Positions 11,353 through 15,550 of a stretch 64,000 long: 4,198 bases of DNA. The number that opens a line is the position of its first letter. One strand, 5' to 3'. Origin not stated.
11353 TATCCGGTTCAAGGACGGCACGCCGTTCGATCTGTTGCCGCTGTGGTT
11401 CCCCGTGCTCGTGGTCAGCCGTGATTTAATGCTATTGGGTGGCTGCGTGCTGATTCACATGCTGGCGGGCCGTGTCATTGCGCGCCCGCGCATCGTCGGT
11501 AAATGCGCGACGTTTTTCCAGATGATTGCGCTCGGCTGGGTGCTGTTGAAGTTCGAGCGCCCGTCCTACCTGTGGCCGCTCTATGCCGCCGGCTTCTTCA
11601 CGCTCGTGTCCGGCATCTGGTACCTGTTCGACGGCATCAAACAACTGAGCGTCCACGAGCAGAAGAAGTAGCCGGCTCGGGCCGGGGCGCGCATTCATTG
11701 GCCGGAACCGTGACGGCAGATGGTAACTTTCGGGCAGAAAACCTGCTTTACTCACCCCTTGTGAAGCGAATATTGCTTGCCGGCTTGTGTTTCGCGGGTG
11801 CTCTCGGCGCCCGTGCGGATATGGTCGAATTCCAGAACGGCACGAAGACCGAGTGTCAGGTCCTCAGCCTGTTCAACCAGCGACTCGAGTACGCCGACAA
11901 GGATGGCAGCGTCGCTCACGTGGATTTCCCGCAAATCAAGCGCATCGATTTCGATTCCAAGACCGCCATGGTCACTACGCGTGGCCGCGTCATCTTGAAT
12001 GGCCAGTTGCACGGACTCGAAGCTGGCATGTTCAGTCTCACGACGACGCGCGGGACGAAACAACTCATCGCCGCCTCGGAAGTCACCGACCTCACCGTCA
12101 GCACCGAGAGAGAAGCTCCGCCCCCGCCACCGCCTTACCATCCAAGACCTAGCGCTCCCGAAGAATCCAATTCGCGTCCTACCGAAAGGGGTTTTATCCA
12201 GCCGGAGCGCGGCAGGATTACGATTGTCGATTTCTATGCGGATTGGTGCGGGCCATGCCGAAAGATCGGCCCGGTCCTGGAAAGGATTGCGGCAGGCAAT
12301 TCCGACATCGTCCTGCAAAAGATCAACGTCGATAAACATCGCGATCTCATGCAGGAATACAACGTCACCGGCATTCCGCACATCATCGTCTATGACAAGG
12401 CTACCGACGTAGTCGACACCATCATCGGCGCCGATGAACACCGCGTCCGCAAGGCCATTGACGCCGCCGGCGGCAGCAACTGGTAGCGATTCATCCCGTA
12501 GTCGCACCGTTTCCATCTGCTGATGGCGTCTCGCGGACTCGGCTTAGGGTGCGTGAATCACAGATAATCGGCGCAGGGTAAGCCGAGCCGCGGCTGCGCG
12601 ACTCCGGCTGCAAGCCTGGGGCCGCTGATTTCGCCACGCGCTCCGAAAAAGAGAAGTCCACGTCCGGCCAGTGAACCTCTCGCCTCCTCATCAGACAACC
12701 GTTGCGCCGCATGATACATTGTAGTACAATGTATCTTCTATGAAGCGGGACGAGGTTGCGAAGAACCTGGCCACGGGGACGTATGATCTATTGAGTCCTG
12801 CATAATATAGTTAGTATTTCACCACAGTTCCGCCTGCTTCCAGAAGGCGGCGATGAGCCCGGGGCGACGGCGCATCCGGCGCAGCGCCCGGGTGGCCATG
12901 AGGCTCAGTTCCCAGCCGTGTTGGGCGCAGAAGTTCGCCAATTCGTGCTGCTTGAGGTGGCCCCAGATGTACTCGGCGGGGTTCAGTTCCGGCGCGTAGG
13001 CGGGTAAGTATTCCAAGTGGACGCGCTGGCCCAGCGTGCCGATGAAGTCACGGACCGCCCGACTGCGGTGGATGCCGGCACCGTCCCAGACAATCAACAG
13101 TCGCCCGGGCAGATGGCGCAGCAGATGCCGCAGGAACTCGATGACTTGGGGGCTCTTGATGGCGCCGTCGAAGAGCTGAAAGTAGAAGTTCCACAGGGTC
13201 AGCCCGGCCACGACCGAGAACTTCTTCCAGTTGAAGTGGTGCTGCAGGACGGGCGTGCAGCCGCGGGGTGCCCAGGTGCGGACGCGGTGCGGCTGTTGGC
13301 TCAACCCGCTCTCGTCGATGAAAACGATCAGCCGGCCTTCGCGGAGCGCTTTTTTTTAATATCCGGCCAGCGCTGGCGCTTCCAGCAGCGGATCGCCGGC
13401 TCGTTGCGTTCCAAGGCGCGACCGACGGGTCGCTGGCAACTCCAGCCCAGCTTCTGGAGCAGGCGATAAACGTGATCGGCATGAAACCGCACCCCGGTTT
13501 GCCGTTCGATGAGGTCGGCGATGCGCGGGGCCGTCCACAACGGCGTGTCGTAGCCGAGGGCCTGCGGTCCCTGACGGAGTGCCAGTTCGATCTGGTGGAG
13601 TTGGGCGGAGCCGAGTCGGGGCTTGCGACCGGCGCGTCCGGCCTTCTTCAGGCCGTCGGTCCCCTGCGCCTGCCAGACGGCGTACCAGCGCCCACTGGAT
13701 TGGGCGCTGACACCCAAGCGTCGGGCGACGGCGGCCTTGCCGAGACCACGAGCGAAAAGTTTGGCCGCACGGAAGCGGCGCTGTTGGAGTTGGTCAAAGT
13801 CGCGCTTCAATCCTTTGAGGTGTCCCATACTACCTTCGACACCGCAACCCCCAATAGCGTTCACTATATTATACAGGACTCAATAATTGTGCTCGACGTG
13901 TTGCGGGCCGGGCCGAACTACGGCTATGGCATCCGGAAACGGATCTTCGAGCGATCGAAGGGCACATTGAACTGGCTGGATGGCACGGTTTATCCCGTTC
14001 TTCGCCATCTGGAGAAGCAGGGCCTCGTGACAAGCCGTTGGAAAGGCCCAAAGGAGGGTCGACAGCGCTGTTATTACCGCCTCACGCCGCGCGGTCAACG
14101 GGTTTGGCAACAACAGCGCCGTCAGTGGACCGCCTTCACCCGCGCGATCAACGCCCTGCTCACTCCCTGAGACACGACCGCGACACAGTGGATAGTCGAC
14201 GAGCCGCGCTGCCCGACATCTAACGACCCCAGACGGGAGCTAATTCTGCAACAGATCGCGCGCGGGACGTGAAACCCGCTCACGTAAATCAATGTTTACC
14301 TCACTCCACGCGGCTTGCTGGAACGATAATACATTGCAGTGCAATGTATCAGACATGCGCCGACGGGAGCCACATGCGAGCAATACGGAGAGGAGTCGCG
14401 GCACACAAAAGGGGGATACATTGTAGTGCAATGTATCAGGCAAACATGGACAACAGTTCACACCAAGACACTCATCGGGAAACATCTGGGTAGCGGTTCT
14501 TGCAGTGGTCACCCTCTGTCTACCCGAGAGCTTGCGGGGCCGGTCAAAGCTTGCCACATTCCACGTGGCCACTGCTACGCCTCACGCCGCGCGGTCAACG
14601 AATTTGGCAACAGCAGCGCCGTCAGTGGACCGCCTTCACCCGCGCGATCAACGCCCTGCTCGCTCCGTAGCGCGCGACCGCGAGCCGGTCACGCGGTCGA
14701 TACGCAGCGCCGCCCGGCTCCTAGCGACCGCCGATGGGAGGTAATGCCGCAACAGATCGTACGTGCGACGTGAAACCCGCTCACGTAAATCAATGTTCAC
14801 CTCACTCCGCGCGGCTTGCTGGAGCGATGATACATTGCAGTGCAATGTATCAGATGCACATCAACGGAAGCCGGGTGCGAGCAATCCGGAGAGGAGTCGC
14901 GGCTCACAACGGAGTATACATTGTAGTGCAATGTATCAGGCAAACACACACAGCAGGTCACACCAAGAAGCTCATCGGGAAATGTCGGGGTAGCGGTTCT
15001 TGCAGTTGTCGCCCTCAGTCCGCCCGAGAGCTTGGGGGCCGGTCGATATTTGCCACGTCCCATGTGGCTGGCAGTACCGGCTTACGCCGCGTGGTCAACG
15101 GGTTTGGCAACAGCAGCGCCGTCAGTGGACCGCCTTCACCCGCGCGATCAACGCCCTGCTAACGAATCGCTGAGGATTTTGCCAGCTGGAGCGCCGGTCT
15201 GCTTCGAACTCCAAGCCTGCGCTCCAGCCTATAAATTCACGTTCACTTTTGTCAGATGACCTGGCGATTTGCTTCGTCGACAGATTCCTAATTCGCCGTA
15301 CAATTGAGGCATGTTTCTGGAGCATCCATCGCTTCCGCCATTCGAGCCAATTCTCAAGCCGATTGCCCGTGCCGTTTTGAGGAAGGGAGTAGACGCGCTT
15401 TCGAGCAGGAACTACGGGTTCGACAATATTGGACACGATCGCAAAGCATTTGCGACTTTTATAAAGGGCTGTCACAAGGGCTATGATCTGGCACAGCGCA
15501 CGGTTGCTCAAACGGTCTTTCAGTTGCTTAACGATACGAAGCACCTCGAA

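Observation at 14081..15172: Two 500-bp non-coding units stacked at the padR 3' end, each re-supplying a gene tail and stop codon: candidate non-autonomous integrative mini-elements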

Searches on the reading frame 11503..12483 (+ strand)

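Call 26: search_protein_families(library=pfam, proteins=[window:11503-12483:+], max_evalue=0.01)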
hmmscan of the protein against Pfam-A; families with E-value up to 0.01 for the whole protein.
window:11503-12483:+ (327 aa): 5 families
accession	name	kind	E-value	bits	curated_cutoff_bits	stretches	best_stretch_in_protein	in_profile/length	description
PF00085.26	Thioredoxin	-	2e-19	70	23.5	1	238-319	19-101/103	Thioredoxin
PF14595.12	Thioredoxin_9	-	2.6e-09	37.5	25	1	236-305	40-112/129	Thioredoxin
PF13098.12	Thioredoxin_2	-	8.4e-08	32.9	27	1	236-310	4-94/104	Thioredoxin-like domain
PF13905.12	Thioredoxin_8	-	0.00032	21.4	27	0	237-261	1-25/94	Thioredoxin-like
PF13899.12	Thioredoxin_7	-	0.0015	19.1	27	1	235-298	15-82/83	Thioredoxin-like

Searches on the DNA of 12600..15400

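Call 48: search_rna_families(source=window, start=12600, end=15400, threshold=evalue, max_evalue=1)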
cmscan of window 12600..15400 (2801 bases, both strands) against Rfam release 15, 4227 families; matches with E-value up to 1: 0.
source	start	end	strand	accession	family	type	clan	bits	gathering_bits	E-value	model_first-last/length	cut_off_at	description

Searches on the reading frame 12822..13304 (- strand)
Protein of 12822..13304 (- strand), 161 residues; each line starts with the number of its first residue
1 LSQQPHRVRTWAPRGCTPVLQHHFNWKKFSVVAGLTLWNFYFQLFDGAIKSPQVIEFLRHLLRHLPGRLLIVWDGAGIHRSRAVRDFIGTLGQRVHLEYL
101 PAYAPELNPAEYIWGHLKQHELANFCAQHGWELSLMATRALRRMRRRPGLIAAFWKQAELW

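Call 26: search_protein_families(library=pfam, proteins=[window:12822-13304:-], max_evalue=0.01)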
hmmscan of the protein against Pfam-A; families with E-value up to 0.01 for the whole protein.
window:12822-13304:- (161 aa): 1 family
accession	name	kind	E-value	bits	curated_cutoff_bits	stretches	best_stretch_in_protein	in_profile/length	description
PF13358.12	DDE_3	-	1.5e-23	83.7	28.6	1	3-122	12-134/146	DDE superfamily endonuclease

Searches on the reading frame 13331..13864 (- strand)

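Call 26: search_protein_families(library=pfam, proteins=[window:13331-13864:-], max_evalue=0.01)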
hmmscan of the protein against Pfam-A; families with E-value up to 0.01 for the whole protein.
window:13331-13864:- (178 aa): 5 families
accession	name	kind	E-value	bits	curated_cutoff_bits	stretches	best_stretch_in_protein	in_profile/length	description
PF13592.12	HTH_33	-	6.6e-19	67.7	25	1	107-164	2-59/60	Winged helix-turn helix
PF13565.12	HTH_32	-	3.1e-12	47.3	33.7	1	59-136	4-73/73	Homeodomain-like domain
PF13384.12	HTH_23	-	8e-06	26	24.6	1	27-73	4-50/50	Homeodomain-like domain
PF13518.12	HTH_28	-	0.00083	19.8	25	1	29-78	1-50/52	Helix-turn-helix domain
PF13551.12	HTH_29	-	0.0033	17.9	28.1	1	33-84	4-58/64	Winged helix-turn helix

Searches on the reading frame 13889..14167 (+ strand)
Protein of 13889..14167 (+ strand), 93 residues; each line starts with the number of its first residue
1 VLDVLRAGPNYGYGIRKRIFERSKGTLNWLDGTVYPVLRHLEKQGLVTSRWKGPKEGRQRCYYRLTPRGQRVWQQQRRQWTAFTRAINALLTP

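Call 26: search_protein_families(library=pfam, proteins=[window:13889-14167:+], max_evalue=0.01)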
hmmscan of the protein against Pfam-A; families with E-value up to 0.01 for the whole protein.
window:13889-14167:+ (93 aa): 6 families
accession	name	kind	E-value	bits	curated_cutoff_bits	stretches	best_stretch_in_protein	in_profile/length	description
PF03551.20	PadR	-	5.2e-22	78.1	27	1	1-74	1-74/75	Transcriptional regulator PadR-like family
PF13463.12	HTH_27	-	0.00088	19.9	22.2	1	27-69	28-68/68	Winged helix DNA-binding domain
PF04458.17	DUF505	-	0.0017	17.3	28.7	1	24-81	355-411/622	Protein of unknown function (DUF505)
PF13601.12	HTH_34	-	0.0027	18.3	27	1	20-76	17-72/80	Winged helix DNA-binding domain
PF13814.12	Replic_Relax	-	0.0027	18.3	25.3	1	31-78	26-75/191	Replication-relaxation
PF03965.22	Penicillinase_R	-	0.0058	17.4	22.6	1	18-79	22-79/115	Penicillinase repressor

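Call 27: search_protein_families(library=padloc, proteins=[window:13889-14167:+], max_evalue=0.01)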
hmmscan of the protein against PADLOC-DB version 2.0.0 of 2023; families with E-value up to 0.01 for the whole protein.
window:13889-14167:+ (93 aa): 2 families
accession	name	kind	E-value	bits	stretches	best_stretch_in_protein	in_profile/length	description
PDLC01879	CARF3--CARF_TM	-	0.00073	17.2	1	33-74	186-218/222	-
PDLC01438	Csa3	-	0.0087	14.1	1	32-71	174-207/305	"CAS-I,CAS-II,CAS-III,CAS-IV,CAS-V,CAS-VI; associated_signaling"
